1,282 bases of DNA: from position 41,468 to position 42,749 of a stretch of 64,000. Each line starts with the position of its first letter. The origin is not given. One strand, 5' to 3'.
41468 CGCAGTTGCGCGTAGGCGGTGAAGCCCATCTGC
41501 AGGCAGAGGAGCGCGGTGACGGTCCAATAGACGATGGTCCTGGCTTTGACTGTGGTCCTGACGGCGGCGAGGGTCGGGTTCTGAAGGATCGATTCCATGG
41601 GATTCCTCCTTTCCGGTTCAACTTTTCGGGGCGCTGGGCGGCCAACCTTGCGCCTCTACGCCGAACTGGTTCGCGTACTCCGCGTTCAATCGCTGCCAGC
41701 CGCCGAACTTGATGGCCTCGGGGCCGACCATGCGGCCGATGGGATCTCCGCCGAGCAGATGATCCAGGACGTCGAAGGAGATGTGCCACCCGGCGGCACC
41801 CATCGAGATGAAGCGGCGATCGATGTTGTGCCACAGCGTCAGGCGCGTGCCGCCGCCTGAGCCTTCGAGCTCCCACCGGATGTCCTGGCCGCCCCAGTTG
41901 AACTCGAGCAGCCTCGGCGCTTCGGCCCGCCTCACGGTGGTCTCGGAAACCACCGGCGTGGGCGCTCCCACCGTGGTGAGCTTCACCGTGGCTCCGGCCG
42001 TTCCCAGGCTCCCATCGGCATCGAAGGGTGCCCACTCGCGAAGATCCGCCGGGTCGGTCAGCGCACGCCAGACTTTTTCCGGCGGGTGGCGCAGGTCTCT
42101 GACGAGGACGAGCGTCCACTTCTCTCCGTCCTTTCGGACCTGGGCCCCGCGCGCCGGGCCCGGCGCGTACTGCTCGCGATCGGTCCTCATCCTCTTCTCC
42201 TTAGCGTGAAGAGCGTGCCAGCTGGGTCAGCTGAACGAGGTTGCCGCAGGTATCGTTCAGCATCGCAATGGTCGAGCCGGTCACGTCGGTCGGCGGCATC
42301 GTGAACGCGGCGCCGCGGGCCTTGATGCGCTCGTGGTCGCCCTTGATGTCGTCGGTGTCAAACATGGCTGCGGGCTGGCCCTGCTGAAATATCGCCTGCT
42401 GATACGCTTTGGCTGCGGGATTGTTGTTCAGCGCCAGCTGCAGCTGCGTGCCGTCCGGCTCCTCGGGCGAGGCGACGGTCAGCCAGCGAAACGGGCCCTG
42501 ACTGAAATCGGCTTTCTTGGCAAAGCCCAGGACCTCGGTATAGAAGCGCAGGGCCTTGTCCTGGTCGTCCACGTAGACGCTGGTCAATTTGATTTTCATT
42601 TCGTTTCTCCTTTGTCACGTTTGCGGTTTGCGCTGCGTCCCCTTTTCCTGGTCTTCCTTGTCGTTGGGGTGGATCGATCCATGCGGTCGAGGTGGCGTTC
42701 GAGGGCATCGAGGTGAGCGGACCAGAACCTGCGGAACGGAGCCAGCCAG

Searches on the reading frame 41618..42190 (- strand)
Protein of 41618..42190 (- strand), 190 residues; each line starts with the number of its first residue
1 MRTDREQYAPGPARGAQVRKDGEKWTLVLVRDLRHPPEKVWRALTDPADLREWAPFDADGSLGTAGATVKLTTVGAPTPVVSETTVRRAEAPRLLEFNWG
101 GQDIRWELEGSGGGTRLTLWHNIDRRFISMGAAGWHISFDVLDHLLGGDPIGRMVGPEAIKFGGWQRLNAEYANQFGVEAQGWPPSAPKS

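Call 39: search_protein_families(library=pfam, proteins=[window:41618-42190:-], max_evalue=0.001)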
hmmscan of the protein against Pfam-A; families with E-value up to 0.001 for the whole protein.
window:41618-42190:- (190 aa): 2 families
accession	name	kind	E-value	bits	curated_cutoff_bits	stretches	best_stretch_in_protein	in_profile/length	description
PF08327.17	AHSA1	-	1.5e-11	45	22.1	1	35-146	2-124/125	Activator of Hsp90 ATPase homolog 1-like protein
PF10604.15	Polyketide_cyc2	-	6.2e-10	40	27.4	1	30-129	7-118/142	Polyketide cyclase / dehydrase and lipid transport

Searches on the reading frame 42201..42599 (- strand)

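Call 39: search_protein_families(library=pfam, proteins=[window:42201-42599:-], max_evalue=0.001)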
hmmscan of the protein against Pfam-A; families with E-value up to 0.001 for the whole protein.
window:42201-42599:- (132 aa): 1 family
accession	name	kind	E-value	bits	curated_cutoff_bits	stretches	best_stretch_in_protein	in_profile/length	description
PF00903.31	Glyoxalase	-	1.1e-18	68.2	20.6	1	3-124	2-121/121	Glyoxalase/Bleomycin resistance protein/Dioxygenase superfamily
